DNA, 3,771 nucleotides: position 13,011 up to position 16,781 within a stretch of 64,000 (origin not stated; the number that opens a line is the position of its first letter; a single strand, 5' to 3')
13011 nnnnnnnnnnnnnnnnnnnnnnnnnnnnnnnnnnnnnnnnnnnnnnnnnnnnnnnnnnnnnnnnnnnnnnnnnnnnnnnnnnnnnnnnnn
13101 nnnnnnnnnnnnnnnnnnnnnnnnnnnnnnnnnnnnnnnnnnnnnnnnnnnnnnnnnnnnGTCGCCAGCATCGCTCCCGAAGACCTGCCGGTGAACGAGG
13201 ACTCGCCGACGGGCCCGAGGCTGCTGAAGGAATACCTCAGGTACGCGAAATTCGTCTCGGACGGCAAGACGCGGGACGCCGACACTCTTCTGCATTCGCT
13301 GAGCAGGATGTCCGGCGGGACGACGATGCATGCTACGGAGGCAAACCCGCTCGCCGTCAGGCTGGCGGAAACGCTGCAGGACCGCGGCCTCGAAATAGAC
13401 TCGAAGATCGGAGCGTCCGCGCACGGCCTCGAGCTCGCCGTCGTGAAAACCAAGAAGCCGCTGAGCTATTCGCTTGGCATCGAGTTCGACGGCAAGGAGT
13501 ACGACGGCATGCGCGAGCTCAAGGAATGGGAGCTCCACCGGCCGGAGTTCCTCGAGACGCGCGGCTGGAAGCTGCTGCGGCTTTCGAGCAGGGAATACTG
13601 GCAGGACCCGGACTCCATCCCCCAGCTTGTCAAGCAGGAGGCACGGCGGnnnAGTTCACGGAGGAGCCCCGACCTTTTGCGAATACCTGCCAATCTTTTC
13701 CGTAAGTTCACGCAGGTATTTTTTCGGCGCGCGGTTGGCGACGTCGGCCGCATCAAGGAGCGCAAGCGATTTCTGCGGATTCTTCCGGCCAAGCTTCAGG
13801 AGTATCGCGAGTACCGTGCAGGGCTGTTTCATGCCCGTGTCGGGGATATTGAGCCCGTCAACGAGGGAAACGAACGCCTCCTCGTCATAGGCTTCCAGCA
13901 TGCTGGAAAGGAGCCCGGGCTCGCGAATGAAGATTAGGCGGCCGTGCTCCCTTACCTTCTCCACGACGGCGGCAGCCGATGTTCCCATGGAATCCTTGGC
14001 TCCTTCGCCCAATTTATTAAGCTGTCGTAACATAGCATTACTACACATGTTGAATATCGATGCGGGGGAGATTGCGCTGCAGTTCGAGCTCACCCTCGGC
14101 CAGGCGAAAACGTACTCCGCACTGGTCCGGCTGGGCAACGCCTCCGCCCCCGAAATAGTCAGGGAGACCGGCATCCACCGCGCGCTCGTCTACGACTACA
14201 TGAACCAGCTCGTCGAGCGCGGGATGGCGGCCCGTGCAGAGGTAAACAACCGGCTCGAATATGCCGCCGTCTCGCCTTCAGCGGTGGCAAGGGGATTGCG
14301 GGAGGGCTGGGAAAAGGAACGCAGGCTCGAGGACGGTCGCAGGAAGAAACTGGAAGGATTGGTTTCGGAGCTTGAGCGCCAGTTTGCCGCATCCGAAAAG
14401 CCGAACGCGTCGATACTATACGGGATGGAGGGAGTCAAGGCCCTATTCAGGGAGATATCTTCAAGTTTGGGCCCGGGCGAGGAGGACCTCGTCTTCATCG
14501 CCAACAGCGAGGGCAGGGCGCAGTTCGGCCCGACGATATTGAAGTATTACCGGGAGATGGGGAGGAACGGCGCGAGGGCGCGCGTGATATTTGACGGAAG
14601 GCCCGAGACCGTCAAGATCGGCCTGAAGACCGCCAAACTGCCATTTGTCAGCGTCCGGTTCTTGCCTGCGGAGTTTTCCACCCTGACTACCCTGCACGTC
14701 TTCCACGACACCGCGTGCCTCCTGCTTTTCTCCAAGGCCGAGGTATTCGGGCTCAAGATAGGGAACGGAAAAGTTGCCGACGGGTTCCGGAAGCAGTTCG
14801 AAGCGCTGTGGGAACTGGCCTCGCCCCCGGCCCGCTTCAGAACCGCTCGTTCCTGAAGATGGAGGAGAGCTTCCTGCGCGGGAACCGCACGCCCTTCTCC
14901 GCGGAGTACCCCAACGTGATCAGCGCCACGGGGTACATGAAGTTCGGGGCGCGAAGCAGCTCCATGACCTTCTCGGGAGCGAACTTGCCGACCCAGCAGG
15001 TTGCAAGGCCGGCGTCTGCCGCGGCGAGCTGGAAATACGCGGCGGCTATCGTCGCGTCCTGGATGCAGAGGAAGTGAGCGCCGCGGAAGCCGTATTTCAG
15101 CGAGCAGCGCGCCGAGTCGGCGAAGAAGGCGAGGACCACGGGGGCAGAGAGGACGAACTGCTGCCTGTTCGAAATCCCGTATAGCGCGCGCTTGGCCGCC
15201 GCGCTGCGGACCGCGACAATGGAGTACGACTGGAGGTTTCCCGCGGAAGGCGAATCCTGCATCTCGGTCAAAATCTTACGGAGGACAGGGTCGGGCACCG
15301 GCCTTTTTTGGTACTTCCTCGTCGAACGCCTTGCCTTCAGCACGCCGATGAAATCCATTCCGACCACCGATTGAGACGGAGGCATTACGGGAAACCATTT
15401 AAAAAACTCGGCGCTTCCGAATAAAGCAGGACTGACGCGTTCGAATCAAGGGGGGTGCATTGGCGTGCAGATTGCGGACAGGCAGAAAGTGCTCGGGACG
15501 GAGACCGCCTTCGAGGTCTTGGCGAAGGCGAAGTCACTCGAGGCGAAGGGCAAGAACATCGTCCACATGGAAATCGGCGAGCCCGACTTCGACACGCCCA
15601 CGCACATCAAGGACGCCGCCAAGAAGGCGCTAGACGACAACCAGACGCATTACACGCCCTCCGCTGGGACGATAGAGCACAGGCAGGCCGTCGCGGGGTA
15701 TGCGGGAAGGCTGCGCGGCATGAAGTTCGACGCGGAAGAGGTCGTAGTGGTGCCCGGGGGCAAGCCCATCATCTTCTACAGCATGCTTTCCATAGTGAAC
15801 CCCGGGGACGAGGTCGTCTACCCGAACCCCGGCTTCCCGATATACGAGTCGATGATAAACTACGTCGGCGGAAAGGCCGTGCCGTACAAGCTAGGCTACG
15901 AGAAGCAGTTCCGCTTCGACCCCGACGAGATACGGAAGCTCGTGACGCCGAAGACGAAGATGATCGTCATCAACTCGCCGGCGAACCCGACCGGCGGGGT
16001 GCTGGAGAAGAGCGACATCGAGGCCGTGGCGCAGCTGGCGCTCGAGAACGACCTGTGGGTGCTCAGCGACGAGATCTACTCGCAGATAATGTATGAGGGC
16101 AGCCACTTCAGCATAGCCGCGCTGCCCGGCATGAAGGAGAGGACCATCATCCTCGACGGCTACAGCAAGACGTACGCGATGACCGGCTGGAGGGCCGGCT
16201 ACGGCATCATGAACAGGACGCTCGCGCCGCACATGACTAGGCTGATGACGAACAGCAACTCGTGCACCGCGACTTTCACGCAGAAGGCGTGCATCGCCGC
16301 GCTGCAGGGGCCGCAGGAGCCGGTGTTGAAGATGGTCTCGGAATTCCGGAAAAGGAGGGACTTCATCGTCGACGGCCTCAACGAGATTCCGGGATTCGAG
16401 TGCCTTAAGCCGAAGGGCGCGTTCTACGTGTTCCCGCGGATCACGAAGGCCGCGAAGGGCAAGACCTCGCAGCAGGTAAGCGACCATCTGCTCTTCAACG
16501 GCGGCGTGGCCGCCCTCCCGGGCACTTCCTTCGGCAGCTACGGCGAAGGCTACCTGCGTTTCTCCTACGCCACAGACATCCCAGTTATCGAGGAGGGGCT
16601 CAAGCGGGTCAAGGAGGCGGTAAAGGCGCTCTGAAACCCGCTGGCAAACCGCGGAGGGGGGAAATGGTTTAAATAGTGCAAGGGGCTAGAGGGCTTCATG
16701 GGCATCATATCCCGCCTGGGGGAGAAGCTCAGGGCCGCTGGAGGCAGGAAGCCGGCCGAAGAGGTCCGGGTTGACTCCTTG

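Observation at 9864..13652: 1262-aa Upf1/DNA2-like SF1 helicase fused to a C-terminal restriction-endonuclease-like domain, adjacent to endonuclease IV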

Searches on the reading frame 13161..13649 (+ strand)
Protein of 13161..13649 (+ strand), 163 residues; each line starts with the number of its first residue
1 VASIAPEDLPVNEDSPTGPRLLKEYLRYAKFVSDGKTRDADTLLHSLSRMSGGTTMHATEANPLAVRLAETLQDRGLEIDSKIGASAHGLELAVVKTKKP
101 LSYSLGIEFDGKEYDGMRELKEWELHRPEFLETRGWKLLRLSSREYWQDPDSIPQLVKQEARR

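Call 48: predict_structure(alignment_id=A3)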
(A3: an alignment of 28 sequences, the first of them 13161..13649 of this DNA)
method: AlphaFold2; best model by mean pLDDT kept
length: 163 residues; sequences in the alignment: 28
mean_pLDDT: 81.8   pTM: 0.56
mean pLDDT of the five models: 81.8, 79.9, 78.3, 77.6, 76.8
residues with pLDDT >= 90: 60; 70-90: 68; 50-70: 26; < 50: 9
segments of 3 or more residues with pLDDT < 50: 52-58
pLDDT, mean of each block of 10 residues (from residue 1): 81 84 91 91 78 48 89 95 76 90 90 54 70 86 89 94 89
secondary structure, 60 per line:
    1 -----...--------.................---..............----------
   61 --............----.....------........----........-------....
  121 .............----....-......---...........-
elements in order: H17-33 H37-50 H63-74 E79-83 E90-97 E102-109 H117-133 E138-141 H143-148 H152-162

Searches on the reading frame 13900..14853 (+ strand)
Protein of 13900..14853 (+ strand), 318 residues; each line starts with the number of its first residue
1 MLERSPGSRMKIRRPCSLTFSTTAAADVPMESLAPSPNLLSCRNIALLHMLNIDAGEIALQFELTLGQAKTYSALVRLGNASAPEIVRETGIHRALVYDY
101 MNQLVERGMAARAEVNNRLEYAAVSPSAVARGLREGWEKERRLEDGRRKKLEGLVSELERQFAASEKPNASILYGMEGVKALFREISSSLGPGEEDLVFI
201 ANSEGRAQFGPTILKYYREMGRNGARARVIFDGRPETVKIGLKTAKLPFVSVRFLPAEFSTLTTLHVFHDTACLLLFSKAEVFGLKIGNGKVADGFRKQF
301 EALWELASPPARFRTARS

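Call 5: search_protein_families(library=pfam, proteins=[window:13900-14853:+], max_evalue=0.01)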
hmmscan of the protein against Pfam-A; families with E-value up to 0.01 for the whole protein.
window:13900-14853:+ (318 aa): 2 families
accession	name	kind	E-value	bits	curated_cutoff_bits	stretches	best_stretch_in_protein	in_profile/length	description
PF01978.25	TrmB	-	2e-12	47.2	25.6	1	62-126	4-67/68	Sugar-specific transcriptional regulator TrmB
PF09339.16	HTH_IclR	-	0.0025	18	22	1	82-112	20-50/52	IclR helix-turn-helix domain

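Call 33: search_protein_families(library=padloc, proteins=[window:13900-14853:+], max_evalue=0.001)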
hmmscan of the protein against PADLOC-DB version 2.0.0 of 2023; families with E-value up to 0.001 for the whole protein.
window:13900-14853:+ (318 aa): 1 family
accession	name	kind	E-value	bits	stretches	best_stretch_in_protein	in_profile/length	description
PDLC01863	CARF3--CARF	-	3.7e-05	21.6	1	79-118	131-170/182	-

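Call 78: search_protein_families(library=ncbifam, proteins=[window:13900-14853:+], max_evalue=0.00001)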
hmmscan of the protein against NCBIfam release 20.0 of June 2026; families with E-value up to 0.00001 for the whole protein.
window:13900-14853:+ (318 aa): 0 families

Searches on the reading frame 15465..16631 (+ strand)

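Call 5: search_protein_families(library=pfam, proteins=[window:15465-16631:+], max_evalue=0.01)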
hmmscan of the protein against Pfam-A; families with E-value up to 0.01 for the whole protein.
window:15465-16631:+ (389 aa): 3 families
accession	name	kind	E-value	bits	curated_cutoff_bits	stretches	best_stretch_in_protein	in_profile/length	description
PF00155.27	Aminotran_1_2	-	6.3e-71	239.9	19.7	1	31-381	2-360/361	Aminotransferase class I and II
PF01041.23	DegT_DnrJ_EryC1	-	4.6e-08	33.1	19.8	1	110-202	60-145/360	DegT/DnrJ/EryC1/StrS aminotransferase family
PF01053.26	Cys_Met_Meta_PP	-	4.8e-08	32.4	27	1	89-204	66-175/381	Cys/Met metabolism PLP-dependent enzyme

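Call 33: search_protein_families(library=padloc, proteins=[window:15465-16631:+], max_evalue=0.001)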
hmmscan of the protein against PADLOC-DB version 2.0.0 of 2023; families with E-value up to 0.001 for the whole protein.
window:15465-16631:+ (389 aa): 0 families
